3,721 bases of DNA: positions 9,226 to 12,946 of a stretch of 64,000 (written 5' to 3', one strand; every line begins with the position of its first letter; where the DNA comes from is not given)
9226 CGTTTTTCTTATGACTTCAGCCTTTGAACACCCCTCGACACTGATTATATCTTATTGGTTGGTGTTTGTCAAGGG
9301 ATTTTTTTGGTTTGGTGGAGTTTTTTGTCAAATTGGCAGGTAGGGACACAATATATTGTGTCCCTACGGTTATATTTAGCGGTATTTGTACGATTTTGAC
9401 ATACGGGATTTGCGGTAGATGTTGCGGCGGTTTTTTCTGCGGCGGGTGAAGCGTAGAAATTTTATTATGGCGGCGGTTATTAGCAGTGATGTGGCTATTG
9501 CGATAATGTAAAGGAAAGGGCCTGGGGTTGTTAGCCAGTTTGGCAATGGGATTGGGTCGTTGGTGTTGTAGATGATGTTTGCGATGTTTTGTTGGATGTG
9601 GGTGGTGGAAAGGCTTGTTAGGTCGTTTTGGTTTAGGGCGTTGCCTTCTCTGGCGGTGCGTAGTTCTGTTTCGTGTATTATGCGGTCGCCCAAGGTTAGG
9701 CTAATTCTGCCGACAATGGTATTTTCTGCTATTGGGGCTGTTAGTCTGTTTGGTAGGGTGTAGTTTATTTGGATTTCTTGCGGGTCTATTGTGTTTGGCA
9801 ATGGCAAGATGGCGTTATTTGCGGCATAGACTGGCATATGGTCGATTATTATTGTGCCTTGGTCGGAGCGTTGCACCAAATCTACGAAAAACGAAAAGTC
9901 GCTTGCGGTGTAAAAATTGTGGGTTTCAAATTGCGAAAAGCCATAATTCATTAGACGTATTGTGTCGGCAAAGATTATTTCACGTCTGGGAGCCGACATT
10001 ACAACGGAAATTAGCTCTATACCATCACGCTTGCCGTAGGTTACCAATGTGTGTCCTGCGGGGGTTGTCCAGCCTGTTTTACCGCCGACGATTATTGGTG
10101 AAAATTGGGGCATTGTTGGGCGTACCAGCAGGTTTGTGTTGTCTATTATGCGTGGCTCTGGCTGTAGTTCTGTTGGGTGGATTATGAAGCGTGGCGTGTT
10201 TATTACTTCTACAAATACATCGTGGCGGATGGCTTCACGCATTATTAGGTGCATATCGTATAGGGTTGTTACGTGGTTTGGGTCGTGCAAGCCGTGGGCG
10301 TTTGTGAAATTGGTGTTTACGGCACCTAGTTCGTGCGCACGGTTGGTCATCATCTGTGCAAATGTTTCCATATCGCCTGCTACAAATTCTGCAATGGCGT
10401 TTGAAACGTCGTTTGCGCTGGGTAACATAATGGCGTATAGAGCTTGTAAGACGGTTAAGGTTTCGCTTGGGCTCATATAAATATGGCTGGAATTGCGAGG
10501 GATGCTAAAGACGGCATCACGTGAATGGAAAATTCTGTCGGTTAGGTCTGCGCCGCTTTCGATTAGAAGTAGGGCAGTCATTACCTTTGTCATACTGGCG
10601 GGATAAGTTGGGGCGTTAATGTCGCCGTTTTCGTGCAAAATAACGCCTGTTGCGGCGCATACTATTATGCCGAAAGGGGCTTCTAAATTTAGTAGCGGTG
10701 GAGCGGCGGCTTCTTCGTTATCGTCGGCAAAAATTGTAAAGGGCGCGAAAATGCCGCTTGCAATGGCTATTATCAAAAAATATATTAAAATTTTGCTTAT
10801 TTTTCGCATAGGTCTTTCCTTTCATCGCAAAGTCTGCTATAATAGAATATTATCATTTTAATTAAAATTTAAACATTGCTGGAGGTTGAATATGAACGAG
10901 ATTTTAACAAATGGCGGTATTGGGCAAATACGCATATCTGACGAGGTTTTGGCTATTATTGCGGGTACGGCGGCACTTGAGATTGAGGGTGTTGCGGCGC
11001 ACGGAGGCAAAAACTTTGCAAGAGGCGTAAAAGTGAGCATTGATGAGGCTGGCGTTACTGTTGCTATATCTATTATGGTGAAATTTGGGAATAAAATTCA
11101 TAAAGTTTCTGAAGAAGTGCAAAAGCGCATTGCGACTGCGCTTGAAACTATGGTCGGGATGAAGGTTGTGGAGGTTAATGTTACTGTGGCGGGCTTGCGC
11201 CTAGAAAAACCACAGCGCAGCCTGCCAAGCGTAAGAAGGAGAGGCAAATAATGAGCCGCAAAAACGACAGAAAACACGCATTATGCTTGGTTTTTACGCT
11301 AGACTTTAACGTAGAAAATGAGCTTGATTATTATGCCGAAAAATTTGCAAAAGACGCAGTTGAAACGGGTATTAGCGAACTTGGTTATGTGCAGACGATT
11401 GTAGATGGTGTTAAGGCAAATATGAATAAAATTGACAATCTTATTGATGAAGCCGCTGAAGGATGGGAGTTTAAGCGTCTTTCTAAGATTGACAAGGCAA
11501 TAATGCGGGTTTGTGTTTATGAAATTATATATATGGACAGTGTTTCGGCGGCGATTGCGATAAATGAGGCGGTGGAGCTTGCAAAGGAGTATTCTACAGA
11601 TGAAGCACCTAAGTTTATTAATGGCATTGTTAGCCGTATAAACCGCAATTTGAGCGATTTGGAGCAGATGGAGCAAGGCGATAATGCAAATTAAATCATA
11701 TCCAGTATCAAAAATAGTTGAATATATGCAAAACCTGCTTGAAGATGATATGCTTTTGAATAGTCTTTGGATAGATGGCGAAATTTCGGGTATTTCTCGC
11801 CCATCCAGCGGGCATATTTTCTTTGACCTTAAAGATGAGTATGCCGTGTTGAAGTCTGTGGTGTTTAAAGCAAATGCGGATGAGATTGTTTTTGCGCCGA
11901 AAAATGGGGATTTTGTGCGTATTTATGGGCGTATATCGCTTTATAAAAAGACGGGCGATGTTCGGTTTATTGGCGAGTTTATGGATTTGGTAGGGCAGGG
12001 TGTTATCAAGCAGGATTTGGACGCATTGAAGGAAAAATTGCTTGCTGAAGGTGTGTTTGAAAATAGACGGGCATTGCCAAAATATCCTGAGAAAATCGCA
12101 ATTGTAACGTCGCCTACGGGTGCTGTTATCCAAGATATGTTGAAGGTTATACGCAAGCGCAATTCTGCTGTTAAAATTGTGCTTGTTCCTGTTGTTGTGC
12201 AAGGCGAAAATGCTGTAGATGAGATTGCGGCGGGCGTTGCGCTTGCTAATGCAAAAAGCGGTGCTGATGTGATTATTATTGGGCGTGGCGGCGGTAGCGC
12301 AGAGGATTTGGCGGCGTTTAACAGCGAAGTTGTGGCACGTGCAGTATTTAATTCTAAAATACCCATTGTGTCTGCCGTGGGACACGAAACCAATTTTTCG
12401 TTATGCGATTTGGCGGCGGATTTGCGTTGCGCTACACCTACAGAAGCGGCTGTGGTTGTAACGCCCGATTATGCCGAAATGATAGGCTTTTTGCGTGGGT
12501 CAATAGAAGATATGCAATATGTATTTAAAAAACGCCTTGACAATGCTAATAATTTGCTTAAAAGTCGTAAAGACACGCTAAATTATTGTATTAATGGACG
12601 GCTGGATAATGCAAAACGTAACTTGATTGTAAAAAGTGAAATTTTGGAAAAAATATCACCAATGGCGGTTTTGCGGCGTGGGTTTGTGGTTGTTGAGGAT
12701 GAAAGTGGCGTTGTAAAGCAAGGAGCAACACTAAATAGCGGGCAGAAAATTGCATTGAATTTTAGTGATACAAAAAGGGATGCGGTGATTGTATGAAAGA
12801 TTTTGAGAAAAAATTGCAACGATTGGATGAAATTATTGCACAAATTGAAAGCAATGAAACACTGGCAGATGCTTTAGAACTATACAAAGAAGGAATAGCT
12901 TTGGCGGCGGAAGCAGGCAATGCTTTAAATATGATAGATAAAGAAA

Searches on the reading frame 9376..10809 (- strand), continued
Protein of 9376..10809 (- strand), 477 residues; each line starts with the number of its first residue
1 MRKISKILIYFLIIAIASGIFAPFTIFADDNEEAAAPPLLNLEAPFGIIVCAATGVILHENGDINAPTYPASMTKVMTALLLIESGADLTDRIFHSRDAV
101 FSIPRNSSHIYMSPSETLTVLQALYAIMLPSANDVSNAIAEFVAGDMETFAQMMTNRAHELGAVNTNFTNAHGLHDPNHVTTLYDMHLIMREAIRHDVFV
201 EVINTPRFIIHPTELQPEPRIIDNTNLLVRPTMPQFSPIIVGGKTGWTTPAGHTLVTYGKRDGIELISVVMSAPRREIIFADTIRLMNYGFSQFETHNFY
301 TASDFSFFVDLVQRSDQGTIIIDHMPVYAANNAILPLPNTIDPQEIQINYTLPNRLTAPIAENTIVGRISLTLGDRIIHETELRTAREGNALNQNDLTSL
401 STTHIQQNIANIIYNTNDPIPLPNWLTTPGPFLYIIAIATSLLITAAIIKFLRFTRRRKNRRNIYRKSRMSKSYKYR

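Call 73: find_encoding_contigs(protein=P0037, flank=10000, max_places=2)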
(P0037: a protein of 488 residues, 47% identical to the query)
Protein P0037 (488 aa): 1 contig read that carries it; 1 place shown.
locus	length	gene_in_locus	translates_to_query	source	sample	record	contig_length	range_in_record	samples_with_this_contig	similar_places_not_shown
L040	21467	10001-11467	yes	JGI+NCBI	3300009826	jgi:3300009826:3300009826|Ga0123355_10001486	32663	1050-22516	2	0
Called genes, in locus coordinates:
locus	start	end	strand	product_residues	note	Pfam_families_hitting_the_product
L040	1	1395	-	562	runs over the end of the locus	PF02463:SMC_N, PF13476:AAA_23, PF13555:AAA_29 (faint)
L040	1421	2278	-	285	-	PF01513:NAD_kinase, PF20143:NAD_kinase_C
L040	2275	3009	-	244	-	PF01728:FtsJ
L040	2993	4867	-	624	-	PF13292:DXP_synthase_N, PF02779:Transket_pyr, PF02780:Transketolase_C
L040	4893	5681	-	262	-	PF13489:Methyltransf_23, PF01209:Ubie_methyltran, PF13847:Methyltransf_31 (weak), PF08241:Methyltransf_11, PF08242:Methyltransf_12, PF13649:Methyltransf_25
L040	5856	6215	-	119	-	-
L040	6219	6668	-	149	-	PF02681:DUF212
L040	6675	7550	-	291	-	PF00348:polyprenyl_synt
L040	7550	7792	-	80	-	PF02609:Exonuc_VII_S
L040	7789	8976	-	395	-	PF13742:tRNA_anti_2, PF01336:tRNA_anti-codon, PF02601:Exonuc_VII_L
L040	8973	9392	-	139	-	PF01029:NusB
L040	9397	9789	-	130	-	PF03780:Asp23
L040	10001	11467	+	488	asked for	PF00768:Peptidase_S11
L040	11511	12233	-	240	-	-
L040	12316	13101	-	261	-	PF06574:FAD_syn, PF01687:Flavokinase (faint)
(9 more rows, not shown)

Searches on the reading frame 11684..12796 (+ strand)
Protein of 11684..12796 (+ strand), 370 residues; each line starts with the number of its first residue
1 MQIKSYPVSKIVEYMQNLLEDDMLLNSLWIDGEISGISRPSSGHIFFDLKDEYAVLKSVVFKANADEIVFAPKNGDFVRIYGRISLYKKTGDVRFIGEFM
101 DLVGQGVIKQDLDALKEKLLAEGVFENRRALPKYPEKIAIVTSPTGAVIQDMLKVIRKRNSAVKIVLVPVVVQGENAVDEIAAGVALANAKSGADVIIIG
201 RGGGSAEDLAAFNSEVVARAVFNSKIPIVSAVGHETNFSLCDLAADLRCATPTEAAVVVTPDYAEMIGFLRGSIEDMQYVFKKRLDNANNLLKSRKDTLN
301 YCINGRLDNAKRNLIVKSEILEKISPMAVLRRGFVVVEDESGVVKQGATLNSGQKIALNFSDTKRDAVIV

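Call 18: search_protein_families(library=pfam, proteins=[window:11684-12796:+], max_evalue=0.01)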
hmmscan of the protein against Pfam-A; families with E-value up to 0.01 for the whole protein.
window:11684-12796:+ (370 aa): 4 families
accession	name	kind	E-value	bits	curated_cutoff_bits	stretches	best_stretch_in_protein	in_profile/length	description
PF02601.20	Exonuc_VII_L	-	5.6e-73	246.6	35.9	2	127-292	6-171/315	Exonuclease VII, large subunit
PF13742.12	tRNA_anti_2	-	4.1e-22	78.7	27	1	6-99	1-93/95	OB-fold nucleic acid binding domain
PF01336.31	tRNA_anti-codon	-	4.7e-13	49.3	27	1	29-94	2-66/75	OB-fold nucleic acid binding domain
PF00465.25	Fe-ADH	-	7.2e-05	22.9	31.3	1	129-212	16-98/168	Iron-containing alcohol dehydrogenase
